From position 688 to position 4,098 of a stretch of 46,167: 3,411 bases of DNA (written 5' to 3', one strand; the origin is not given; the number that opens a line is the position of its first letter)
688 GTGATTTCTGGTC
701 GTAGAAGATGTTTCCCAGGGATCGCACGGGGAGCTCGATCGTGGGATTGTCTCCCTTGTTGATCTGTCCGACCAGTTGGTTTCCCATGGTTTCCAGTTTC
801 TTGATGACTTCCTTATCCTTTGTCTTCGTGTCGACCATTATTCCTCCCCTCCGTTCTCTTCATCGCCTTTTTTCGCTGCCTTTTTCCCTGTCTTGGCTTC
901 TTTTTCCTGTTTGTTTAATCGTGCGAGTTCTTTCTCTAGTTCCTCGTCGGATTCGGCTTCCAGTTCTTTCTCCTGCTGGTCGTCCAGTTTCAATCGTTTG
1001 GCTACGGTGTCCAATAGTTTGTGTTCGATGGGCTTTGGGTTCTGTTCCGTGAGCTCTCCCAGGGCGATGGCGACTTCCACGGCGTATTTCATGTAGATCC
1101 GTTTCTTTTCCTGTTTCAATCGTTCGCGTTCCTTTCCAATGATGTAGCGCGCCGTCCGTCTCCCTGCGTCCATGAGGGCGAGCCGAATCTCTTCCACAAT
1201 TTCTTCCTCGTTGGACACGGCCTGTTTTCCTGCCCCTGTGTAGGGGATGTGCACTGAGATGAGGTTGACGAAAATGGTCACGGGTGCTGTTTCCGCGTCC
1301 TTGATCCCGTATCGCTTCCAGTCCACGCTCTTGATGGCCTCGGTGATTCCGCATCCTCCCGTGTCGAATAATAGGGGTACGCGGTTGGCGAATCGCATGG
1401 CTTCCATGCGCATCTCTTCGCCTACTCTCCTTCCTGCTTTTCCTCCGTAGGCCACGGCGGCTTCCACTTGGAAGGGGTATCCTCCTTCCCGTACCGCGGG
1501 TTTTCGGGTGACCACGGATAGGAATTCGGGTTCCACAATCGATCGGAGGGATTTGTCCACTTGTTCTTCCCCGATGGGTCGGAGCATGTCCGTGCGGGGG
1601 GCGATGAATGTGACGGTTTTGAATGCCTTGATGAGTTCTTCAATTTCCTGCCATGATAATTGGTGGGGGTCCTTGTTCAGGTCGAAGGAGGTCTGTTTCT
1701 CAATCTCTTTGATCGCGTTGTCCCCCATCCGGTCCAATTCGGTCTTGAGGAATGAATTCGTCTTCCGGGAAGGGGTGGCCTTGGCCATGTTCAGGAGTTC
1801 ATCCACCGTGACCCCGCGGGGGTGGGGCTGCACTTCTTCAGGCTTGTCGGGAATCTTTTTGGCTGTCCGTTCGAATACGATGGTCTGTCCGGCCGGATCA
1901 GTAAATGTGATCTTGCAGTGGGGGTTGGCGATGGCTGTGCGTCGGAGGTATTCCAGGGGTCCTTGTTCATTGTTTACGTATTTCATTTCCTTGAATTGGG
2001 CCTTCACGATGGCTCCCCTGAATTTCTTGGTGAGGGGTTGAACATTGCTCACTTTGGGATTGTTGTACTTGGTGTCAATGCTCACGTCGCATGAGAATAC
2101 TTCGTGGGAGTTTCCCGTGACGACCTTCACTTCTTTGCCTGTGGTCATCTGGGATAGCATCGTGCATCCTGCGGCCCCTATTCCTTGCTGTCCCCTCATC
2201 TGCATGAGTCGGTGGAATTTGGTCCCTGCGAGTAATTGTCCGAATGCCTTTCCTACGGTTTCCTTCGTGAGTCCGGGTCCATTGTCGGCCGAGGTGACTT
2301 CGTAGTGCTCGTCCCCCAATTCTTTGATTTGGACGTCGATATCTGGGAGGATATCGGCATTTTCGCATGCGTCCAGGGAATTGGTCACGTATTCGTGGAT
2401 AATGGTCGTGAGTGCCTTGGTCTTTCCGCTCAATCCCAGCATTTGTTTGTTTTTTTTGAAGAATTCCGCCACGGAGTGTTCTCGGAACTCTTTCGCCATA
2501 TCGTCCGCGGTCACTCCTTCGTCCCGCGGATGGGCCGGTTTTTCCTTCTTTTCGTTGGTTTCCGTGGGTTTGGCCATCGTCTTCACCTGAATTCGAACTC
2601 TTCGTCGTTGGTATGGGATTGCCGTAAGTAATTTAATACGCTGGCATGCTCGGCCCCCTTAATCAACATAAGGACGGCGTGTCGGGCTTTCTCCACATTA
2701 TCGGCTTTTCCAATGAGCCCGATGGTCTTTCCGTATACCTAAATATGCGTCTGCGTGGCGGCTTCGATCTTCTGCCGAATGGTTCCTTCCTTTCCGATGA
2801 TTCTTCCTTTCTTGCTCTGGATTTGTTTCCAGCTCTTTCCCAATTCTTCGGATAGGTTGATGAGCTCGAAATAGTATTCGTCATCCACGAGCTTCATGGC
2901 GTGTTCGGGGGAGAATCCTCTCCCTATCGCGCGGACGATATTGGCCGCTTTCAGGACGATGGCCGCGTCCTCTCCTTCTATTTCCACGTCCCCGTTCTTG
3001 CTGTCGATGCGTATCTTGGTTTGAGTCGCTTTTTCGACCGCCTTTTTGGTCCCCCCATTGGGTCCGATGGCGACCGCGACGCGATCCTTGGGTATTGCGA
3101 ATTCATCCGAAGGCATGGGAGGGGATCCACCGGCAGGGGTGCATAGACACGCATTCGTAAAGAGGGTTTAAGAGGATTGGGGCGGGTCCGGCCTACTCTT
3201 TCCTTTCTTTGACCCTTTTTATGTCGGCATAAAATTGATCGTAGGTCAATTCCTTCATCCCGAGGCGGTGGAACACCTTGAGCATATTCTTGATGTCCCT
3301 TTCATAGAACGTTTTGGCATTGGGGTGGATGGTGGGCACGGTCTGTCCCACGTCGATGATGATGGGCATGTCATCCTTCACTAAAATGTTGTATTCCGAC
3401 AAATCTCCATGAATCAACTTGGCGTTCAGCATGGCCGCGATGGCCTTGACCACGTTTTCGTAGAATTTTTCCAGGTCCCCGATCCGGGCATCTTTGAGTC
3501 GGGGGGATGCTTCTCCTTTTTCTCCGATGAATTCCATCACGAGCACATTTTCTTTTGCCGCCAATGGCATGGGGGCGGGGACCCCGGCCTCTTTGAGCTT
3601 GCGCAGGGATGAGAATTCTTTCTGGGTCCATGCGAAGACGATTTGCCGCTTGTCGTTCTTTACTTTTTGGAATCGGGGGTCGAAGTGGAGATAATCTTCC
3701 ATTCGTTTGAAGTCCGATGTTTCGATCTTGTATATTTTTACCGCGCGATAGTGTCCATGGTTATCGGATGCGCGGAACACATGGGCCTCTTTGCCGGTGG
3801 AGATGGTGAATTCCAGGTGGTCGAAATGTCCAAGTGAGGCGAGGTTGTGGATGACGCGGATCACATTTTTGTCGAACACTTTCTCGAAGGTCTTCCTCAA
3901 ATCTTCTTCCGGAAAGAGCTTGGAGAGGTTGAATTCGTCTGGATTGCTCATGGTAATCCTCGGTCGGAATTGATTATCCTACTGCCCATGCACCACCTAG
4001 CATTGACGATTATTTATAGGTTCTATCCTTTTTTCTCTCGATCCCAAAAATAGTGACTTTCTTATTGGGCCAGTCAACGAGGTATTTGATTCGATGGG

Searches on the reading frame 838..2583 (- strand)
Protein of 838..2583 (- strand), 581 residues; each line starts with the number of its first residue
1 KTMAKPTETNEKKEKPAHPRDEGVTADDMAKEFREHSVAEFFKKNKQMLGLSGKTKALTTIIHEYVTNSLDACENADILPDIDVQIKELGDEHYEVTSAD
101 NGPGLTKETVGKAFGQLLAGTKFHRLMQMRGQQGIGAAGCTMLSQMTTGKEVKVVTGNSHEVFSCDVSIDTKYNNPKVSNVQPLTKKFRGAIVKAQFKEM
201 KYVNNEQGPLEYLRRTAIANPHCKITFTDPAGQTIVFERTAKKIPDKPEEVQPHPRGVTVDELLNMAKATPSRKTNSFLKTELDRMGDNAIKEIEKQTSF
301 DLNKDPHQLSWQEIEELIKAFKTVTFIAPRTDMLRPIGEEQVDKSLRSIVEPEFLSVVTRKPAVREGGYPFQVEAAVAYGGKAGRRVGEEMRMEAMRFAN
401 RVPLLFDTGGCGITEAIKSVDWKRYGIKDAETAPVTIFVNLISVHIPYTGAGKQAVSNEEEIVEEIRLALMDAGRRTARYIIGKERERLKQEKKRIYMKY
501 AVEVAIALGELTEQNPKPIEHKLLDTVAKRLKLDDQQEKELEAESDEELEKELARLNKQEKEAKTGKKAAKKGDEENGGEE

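Call 33: search_protein_families(library=pfam, proteins=[window:838-2583:-], max_evalue=0.001)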
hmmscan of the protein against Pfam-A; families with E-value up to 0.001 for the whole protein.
window:838-2583:- (581 aa): 3 families
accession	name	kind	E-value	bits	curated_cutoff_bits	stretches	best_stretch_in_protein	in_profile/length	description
PF09239.17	Topo-VIb_trans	-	1.2e-53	181.5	24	1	329-493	1-159/159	Topoisomerase VI B subunit, transducer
PF02518.31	HATPase_c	-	1.1e-08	35.9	26.4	1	54-154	2-93/111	Histidine kinase-, DNA gyrase B-, and HSP90-like ATPase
PF13589.12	HATPase_c_3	-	5.3e-06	26.9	25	1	60-148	5-90/137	Histidine kinase-, DNA gyrase B-, and HSP90-like ATPase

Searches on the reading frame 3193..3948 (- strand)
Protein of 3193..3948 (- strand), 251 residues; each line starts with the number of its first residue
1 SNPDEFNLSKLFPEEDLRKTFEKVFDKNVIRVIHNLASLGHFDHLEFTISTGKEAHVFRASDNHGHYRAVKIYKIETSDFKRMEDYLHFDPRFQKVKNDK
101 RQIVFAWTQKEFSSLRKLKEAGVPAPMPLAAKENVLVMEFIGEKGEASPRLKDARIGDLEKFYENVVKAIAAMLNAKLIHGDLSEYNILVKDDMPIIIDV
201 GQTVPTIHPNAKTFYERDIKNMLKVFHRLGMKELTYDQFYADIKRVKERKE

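Call 33: search_protein_families(library=pfam, proteins=[window:3193-3948:-], max_evalue=0.001)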
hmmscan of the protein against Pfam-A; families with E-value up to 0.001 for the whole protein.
window:3193-3948:- (251 aa): 5 families
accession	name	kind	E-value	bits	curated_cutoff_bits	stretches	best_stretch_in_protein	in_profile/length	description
PF01163.29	RIO1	-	3.4e-58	196.8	22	1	57-238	2-186/187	RIO domain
PF03109.22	ABC1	-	7.5e-06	25.7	22.9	1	114-215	123-225/244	ABC1 atypical kinase-like domain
PF06293.20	Kdo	-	1.4e-05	25.1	21.3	0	163-239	124-203/207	Lipopolysaccharide kinase (Kdo/WaaP) family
PF01636.29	APH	-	5.5e-05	23.5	23.2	0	150-199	137-193/239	Phosphotransferase enzyme family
PF00069.31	Pkinase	-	0.0002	21.3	31.7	1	131-202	70-144/263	Protein kinase domain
